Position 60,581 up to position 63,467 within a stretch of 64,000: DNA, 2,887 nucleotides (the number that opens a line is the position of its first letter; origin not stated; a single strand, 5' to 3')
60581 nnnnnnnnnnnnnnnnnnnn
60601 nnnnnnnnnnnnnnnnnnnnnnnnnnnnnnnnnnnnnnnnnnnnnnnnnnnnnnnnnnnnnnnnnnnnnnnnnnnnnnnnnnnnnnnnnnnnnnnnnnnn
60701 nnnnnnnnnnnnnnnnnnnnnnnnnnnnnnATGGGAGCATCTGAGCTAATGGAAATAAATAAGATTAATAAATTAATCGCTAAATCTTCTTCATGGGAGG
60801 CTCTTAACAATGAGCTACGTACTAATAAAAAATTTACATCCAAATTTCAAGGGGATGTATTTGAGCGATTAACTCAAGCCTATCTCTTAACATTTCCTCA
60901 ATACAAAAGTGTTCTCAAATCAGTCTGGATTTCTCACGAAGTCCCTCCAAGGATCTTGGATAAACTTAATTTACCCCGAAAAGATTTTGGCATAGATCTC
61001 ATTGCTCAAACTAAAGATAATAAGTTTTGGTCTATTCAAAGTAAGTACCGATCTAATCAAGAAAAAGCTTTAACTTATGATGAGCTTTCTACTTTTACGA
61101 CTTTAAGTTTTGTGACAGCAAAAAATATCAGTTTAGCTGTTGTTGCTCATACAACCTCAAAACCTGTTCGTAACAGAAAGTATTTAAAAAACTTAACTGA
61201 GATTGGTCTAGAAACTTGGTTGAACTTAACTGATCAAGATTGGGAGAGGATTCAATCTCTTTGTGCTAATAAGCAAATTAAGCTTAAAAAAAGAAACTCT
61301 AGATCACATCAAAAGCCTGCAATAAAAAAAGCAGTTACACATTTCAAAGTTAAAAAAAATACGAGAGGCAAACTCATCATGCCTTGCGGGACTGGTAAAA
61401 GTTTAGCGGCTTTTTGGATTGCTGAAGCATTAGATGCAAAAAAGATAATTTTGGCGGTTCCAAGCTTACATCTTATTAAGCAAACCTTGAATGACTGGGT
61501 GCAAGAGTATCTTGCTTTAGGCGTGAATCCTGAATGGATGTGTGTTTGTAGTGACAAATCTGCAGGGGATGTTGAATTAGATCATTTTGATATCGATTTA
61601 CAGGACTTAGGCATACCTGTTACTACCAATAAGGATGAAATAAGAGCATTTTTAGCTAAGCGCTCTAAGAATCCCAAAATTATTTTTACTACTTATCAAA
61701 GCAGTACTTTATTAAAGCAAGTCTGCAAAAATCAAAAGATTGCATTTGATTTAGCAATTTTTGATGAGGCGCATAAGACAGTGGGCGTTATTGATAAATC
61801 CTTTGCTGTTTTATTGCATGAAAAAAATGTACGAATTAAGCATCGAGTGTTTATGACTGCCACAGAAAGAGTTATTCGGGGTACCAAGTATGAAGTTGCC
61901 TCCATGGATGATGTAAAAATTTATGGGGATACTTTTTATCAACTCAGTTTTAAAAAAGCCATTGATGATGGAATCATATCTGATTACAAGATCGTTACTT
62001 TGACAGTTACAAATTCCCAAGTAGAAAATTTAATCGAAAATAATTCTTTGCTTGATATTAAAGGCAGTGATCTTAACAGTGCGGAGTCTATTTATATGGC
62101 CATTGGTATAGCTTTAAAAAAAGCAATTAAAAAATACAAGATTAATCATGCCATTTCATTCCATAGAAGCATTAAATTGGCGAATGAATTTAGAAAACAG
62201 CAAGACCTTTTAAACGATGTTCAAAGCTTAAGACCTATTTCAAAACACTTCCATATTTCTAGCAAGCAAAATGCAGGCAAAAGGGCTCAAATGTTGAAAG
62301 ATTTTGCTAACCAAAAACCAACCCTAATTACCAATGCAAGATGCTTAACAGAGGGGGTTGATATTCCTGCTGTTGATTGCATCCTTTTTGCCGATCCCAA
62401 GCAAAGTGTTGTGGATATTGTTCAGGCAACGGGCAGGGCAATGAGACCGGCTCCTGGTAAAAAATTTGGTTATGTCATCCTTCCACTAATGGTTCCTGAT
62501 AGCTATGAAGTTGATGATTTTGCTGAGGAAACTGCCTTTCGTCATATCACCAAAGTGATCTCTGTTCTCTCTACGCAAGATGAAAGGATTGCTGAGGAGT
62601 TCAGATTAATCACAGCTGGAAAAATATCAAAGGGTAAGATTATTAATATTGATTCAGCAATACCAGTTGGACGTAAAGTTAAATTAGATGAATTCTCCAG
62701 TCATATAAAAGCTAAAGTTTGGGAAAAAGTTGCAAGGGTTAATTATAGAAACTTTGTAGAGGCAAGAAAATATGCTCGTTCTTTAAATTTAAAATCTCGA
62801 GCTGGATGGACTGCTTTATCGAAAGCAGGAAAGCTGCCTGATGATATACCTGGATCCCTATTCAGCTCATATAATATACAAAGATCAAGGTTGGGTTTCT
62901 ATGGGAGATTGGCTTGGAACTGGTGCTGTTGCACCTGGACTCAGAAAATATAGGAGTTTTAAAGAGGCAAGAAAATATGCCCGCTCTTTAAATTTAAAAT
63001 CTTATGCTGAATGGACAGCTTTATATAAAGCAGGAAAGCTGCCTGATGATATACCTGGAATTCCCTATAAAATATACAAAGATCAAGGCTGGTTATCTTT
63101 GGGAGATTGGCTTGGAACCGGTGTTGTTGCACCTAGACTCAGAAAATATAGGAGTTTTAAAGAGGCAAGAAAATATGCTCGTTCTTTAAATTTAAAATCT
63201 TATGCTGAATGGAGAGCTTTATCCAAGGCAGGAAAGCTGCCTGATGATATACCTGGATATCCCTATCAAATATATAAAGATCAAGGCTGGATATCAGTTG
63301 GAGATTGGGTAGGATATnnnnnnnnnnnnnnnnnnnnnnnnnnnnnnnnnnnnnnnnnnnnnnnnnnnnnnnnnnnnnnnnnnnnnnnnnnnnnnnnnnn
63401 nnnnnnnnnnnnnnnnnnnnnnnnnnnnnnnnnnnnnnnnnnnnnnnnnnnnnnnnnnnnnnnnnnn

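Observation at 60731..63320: PD-(D/E)xK nuclease-like domain fused to an SF2 helicase and a triple 66-aa C-terminal repeat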

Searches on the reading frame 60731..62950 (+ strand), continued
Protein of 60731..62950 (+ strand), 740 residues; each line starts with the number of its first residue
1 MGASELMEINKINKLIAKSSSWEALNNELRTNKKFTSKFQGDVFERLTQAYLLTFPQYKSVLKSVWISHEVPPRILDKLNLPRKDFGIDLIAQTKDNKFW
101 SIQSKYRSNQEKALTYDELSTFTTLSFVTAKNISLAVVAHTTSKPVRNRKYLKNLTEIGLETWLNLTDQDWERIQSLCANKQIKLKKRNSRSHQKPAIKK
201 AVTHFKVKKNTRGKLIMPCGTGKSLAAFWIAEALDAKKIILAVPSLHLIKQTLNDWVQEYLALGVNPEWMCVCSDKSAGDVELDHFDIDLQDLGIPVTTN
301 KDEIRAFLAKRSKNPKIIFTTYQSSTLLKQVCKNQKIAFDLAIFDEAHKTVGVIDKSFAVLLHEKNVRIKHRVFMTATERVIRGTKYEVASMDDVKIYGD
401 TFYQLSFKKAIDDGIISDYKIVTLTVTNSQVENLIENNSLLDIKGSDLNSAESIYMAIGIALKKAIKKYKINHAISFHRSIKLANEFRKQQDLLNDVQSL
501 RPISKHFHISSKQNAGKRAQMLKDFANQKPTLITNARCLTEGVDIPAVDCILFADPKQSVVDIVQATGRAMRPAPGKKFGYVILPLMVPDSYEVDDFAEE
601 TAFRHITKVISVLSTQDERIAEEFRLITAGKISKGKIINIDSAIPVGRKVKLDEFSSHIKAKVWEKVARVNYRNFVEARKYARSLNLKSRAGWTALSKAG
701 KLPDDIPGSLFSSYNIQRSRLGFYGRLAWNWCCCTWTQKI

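Call 105: search_protein_families(library=padloc, alignment_id=A5, max_evalue=1e-8)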
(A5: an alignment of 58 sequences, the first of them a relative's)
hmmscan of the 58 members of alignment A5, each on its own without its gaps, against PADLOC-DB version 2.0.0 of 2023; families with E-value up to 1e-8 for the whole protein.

A. member 1, L026:2070-2354:- (94 aa): 0 families

B. families by the number of members that match (of 58 scanned): 6 families
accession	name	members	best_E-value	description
PDLC03973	UzuA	1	9.4e-66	-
PDLC03974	UzuA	1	1.7e-45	-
PDLC02406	Aga_Cas4-like_Nuc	1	2.9e-24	Class II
PDLC02410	Aga_Cas4-like_Nuc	1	5.1e-24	Class II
PDLC03657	mREase_IV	1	2.6e-17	Type IV methyl-directed restriction enzyme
PDLC00733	Effector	1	2.6e-15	TIR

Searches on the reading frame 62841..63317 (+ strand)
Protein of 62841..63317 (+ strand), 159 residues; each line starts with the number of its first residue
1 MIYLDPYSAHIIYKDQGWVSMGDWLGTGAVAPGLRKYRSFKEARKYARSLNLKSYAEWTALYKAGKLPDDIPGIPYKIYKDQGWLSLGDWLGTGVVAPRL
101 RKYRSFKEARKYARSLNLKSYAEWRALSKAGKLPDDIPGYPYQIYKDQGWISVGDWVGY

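Call 6: search_protein_families(library=pfam, proteins=[window:62841-63317:+], max_evalue=0.1)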
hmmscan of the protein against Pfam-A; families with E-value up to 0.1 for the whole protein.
window:62841-63317:+ (159 aa): 6 families
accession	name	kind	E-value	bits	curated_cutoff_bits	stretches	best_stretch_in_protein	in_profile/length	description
PF14882.11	INT_rpt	-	7.1e-06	26.6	26.5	1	69-92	10-32/55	Integrase repeat unit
PF20172.3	DUF6538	-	0.0072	16.4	27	0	39-61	36-58/60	Domain of unknown function (DUF6538)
PF07096.16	DUF1358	-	0.014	15.8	23.4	0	14-46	72-104/115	Protein of unknown function (DUF1358)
PF00725.27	3HCDH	-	0.029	15.3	22.1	0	83-130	42-89/97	3-hydroxyacyl-CoA dehydrogenase, C-terminal domain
PF00159.23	Hormone_3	-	0.059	13.9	28.7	0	36-51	9-24/36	Pancreatic hormone peptide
PF05886.16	Orthopox_F8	-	0.086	13.4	25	0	99-122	21-44/65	Orthopoxvirus F8 protein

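Call 7: search_protein_families(library=ncbifam, proteins=[window:62841-63317:+], max_evalue=0.1)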
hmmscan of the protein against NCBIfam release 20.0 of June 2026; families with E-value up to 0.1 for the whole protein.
window:62841-63317:+ (159 aa): 4 families
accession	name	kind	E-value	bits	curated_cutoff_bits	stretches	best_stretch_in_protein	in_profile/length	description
TIGR02057.1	PAPS_reductase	equivalog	0.0022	17.9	254.2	0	73-94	179-200/224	phosphoadenosine phosphosulfate reductase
NF002537.0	PRK02090.1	equivalog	0.01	15.4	154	0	74-99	194-219/244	phosphoadenylyl-sulfate reductase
NF011007.0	PRK14433.1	equivalog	0.011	15.9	100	0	37-57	17-35/88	acylphosphatase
TIGR00434.1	cysH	subfamily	0.014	15.2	165.1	0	73-96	168-191/214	phosophoadenylyl-sulfate reductase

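Call 8: search_protein_families(library=padloc, proteins=[window:62841-63317:+], max_evalue=0.1)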
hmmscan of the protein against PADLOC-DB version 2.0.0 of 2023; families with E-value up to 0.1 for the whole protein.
window:62841-63317:+ (159 aa): 0 families

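Call 9: search_protein_families(library=phrogs, proteins=[window:62841-63317:+], max_evalue=0.1)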
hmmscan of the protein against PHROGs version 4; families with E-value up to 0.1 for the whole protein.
window:62841-63317:+ (159 aa): 7 families
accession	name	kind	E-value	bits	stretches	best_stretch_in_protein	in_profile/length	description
phrog_23992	-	unknown function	0.00016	22.8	0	78-99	32-54/92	-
phrog_5405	-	unknown function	0.003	19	0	99-126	79-109/115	-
phrog_11781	-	unknown function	0.011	17.1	0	34-70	79-115/151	-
phrog_16004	-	unknown function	0.029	15.5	0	5-59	22-73/152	-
phrog_33241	-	unknown function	0.039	14.8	0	101-141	62-102/174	-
phrog_18176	-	unknown function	0.055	14.4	0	113-141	27-56/97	-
phrog_3327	-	unknown function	0.071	14.5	0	43-78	23-56/119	-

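Call 39: search_solved_structures(query=window:62841-63317:+, max_evalue=10)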
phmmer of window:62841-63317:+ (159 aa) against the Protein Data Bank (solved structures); distinct sequences matched with E-value up to 10: 0.

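Call 53: search_protein_representatives(protein=window:62841-63317:+)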
Query: 159 residues. Proteins with E-value up to 0.001 (for the whole library): 5358; up to 1e-10: 3386; up to 1e-30: 1311. The best 150 are listed.
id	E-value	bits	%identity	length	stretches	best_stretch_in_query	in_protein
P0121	6.2e-244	817.5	46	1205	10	13-158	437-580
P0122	1.1e-240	806.8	45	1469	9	6-159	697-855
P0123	7.9e-225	755.2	49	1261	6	8-158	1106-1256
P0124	4.0e-219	736.7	48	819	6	6-155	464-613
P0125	6.1e-211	710.0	48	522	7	13-156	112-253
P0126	1.2e-203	686.2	47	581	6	9-158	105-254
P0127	4.0e-193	652.0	53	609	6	12-152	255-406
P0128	5.1e-191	645.1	51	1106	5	12-157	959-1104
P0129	4.2e-189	638.9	53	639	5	12-156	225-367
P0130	2.8e-185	626.4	53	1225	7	13-158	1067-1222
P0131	8.3e-181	611.9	44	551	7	13-158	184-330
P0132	3.2e-180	610.0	47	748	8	12-158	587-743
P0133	2.5e-168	571.2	45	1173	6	6-150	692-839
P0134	4.3e-167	567.2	52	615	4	10-158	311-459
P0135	4.3e-166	564.0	48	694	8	6-158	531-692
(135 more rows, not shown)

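Call 62: search_protein_families(library=pfam, alignment_id=A4, max_evalue=0.00001)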
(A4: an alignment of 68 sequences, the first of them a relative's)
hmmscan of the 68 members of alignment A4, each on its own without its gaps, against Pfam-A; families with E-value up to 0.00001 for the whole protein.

A. member 1, P0121 (1205 aa): 2 families
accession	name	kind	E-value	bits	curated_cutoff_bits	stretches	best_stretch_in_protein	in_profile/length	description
PF14882.11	INT_rpt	-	6.5e-17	62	26.5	0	493-516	10-32/55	Integrase repeat unit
PF13826.12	Monooxy_af470-like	-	1.7e-06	28.8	25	0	632-694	36-92/118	Monooxygenase af470-like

B. families by the number of members that match (of 68 scanned): 24 families
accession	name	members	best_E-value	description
PF14882.11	INT_rpt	30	7.1e-23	Integrase repeat unit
PF00271.37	Helicase_C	14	1.4e-14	Helicase conserved C-terminal domain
PF04851.21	ResIII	8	4e-22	Type III restriction enzyme, res subunit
PF13156.12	Mrr_cat_2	6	3.8e-15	Restriction endonuclease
PF00270.35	DEAD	4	2.7e-13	DEAD/DEAH box helicase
PF08411.15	Exonuc_X-T_C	4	3.2e-07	Exonuclease C-terminal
PF18741.7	MTES_1575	2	7.5e-07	REase_MTES_1575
PF21680.2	GIDA_C_1st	2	2.9e-06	tRNA modifying enzyme MnmG/GidA C-terminal helical domain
PF05148.21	Methyltransf_8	1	1.1e-44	Hypothetical methyltransferase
PF14311.12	DUF4379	1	1.7e-20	Probable Treble clef zinc finger domain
PF13009.11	Integrase_2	1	2.9e-15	Putative integrase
PF14047.11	DCR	1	1e-07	Dppa2/4 conserved region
PF18714.6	PI-TkoII_IV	1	1.2e-07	DNA polymerase II intein Domain IV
PF22083.2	I-HmuI_NUMOD-like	1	1.4e-07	DNA endonuclease I-HmuI-like, NUMOD-like domain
PF12758.12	DUF3813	1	3e-07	Protein of unknown function (DUF3813)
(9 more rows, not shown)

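Call 99: search_dna_similar(query=window:62841-63317:+, collection=phages, mode=protein, max_rows=25)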
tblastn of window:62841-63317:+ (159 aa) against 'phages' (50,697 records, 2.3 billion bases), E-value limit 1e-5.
Records with a match: 5; places in all: 8; records where one place covers at least 80% of the query: 2.
Best place of each record, by identity: <60% 5.
By first word of the organism name: Xanthomonas 2; Stenotrophomonas 2; uncultured 1.
By host as written in the record: - 1; Xanthomonas citri 1; Xanthomonas oryzae pv. oryzae 1; Stenotrophomonas maltophilia SRM01 1; Stenotrophomonas maltophilia 1.
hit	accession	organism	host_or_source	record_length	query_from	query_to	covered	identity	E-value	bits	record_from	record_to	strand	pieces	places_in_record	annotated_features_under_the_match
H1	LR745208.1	uncultured phage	metagenomic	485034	6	158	96%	32.0%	7e-16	79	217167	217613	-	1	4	record has no annotation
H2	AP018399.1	Xanthomonas phage XacN1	Xanthomonas citri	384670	6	156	95%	31.6%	1e-9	111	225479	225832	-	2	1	hypothetical protein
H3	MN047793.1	Xanthomonas phage Xoo-sp13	Xanthomonas oryzae pv. oryzae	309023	35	156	77%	30.4%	3e-9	60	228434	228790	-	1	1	hypothetical protein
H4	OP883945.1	Stenotrophomonas phage CM1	Stenotrophomonas maltophilia SRM01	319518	37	152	73%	32.0%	1e-5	50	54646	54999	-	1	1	record has no annotation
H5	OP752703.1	Stenotrophomonas phage RAS14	Stenotrophomonas maltophilia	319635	37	152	73%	32.0%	1e-5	50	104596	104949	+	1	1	hypothetical protein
